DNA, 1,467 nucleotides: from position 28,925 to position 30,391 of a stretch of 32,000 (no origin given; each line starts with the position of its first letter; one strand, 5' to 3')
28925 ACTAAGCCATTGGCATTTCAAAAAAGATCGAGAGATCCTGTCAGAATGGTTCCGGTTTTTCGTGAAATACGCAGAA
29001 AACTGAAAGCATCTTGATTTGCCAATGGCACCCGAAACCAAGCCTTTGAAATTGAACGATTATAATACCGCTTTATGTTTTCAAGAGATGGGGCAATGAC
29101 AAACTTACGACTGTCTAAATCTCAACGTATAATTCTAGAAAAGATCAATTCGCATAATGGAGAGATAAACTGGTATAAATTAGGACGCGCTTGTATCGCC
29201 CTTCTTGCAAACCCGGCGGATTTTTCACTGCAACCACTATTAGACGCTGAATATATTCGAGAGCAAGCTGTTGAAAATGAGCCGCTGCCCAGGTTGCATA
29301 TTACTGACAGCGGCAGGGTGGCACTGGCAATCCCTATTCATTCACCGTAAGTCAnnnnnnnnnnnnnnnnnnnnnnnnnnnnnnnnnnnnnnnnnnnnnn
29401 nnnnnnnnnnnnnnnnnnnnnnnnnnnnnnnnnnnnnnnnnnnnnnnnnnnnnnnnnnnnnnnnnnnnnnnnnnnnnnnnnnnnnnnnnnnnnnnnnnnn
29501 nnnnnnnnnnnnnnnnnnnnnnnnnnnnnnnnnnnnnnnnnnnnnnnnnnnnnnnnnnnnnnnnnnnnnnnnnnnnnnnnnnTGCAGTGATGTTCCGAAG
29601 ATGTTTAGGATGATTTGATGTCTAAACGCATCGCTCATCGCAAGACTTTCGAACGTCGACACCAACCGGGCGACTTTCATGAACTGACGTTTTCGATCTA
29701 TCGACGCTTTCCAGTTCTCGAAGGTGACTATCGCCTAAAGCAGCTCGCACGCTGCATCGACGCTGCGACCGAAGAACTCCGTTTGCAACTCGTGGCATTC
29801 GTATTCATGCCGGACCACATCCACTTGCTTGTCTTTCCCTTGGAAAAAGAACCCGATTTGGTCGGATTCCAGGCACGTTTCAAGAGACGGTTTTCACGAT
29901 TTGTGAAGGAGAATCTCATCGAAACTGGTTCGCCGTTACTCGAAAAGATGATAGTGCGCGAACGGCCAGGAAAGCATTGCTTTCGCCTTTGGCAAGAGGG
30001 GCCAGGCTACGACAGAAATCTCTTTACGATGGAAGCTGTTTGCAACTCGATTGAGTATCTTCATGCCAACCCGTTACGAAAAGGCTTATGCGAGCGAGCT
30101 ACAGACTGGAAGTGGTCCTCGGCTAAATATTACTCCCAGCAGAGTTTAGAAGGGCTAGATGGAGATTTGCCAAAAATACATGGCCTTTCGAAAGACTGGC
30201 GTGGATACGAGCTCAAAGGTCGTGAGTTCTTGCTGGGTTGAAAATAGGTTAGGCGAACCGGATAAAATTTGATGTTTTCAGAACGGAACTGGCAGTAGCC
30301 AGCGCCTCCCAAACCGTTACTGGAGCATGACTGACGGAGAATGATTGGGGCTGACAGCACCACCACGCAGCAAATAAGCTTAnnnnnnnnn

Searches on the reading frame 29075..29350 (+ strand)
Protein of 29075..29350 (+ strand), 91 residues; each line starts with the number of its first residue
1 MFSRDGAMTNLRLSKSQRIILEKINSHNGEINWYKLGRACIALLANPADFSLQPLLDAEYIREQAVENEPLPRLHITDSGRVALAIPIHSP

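Call 17: search_protein_families(library=pfam, proteins=[window:29075-29350:+], max_evalue=0.1)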
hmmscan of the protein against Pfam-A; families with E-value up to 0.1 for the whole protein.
window:29075-29350:+ (91 aa): 1 family
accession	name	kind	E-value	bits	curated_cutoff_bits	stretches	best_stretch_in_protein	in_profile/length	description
PF08251.16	Mastoparan_2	-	0.0049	17.3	25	1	31-44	1-14/14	Mastoparan peptide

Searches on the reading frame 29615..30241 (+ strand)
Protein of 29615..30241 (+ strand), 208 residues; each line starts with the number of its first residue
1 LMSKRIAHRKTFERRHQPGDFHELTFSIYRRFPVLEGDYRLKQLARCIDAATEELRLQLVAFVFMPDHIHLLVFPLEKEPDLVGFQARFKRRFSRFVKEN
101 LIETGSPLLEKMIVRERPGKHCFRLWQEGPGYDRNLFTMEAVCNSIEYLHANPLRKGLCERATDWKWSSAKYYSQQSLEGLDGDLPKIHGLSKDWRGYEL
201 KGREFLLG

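Call 17: search_protein_families(library=pfam, proteins=[window:29615-30241:+], max_evalue=0.1)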
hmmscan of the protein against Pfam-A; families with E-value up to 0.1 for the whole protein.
window:29615-30241:+ (208 aa): 1 family
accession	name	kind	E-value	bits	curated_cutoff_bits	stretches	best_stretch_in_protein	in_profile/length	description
PF01797.21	Y1_Tnp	-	1.7e-05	25.4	23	1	26-101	11-84/121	Transposase IS200 like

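Call 18: search_protein_families(library=ncbifam, proteins=[window:29615-30241:+], max_evalue=0.1)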
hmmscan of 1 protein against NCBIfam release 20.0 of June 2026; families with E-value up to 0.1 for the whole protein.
window:29615-30241:+ (208 aa): 2 families
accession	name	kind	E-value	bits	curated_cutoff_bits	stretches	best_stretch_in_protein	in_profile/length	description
NF047646.1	REP_Tyr_transpos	equivalog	3e-23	82.3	80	1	13-168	3-146/146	REP-associated tyrosine transposase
NF033573.1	transpos_IS200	equivalog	0.00041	20.6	55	1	27-73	18-63/126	IS200/IS605 family transposase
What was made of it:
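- The gene scores 82.3 bits against NCBIfam REP_Tyr_transpos, cut-off 80 (call 18).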

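Call 41: find_homologous_proteins(query=window:29615-30241:+, max_evalue=0.00001)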
Query window:29615-30241:+ (208 aa): 2112 proteins with E <= 0.00001 among 2196 candidates; the best 120 are listed.
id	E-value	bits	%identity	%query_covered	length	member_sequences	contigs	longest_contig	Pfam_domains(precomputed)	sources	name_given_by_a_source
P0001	7.6e-140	481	100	100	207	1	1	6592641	PF01797.22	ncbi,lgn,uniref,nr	ncbi:transposase [Telmatocola sphagniphila]|uniref:Transposase n=1 Tax=Telmatocola sphagniphila TaxI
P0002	5.1e-75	269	57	100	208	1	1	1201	-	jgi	jgi:putative transposase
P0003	1.3e-69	252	58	91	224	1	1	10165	PF01797.22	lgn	-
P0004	2.8e-66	241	56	92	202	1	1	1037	-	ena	-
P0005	1.8e-65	238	57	88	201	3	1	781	PF01797.22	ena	-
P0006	1.9e-65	238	55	90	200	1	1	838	PF01797.22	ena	-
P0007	3.1e-65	238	59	88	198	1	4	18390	PF01797.22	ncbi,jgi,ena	jgi:putative transposase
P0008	3.8e-65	237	57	89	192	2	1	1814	-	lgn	-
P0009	5.0e-65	237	54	91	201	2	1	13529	PF01797.22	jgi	jgi:putative transposase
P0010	5.4e-65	237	56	89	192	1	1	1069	PF01797.22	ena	-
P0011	8.8e-65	236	54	91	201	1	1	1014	PF01797.22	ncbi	-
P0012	9.8e-65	236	54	90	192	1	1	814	PF01797.22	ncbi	-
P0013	1.1e-64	236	54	91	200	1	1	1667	PF01797.22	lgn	-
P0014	1.3e-64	236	55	89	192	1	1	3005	PF01797.22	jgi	jgi:putative transposase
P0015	1.5e-64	235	56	89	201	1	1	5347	-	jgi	jgi:putative transposase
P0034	4.9e-63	230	55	89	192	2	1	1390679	PF01797.22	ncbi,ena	-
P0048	2.9e-62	228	55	91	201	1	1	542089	-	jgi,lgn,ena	-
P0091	3.4e-61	224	53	90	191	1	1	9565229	PF01797.22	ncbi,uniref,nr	ncbi:REP-associated tyrosine transposase [Lignipirellula cremea]|uniref:Transposase IS200 like prote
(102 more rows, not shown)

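Call 52: find_encoding_contigs(protein=P0091, flank=3000, max_places=4)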
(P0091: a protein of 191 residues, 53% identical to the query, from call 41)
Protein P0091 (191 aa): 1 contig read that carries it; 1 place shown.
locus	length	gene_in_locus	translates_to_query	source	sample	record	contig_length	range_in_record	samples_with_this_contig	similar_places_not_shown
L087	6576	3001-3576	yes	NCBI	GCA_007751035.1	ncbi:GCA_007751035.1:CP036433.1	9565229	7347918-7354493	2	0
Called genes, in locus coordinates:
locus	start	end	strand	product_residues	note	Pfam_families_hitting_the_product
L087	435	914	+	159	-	-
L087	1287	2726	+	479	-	PF03050:DDE_Tnp_IS66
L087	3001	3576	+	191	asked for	PF01797:Y1_Tnp (weak)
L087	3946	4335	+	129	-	-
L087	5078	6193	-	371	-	-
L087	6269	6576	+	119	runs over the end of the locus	PF00190:Cupin_1 (weak), PF02311:AraC_binding, PF07883:Cupin_2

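Call 53: find_encoding_contigs(protein=P0034, flank=3000, max_places=4)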
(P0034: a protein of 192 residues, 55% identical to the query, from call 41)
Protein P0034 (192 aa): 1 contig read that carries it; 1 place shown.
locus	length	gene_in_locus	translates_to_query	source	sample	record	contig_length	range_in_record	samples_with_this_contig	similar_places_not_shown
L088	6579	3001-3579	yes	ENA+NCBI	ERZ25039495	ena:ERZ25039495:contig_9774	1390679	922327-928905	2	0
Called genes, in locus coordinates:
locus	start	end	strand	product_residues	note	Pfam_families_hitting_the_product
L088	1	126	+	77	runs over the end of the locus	-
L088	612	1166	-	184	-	PF05050:Methyltransf_21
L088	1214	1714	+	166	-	-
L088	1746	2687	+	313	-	PF13737:DDE_Tnp_1_5, PF01609:DDE_Tnp_1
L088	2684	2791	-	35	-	-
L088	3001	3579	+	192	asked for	PF01797:Y1_Tnp (weak)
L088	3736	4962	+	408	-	-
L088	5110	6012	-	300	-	PF00117:GATase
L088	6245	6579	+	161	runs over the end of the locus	PF03692:CxxCxxCC (weak)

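Call 54: find_encoding_contigs(protein=P0048, flank=3000, max_places=4)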
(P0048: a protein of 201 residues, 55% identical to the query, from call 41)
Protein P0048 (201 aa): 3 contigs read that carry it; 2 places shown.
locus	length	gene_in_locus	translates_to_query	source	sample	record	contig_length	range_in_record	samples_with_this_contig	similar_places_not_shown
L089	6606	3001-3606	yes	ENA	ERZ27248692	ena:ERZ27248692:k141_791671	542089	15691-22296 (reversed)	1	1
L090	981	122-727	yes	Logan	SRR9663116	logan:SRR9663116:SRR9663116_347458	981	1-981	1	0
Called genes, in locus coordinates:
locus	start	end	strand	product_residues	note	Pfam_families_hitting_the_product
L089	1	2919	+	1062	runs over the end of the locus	PF22734:NNH2, PF24883:NPHP3_N (faint), PF05729:NACHT, PF13646:HEAT_2 (weak)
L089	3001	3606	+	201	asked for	-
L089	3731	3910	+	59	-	PF24410:wHTH-HSP90_Na-assoc (faint)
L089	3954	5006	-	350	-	PF00574:CLP_protease (faint), PF25145:NfeD1b_N (faint), PF01343:Peptidase_S49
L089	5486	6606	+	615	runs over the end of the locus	PF12018:FAP206 (faint), PF04945:YHS (weak)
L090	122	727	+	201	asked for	-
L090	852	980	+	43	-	?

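Call 95: find_encoding_contigs(protein=P0001, flank=10000, max_places=3)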
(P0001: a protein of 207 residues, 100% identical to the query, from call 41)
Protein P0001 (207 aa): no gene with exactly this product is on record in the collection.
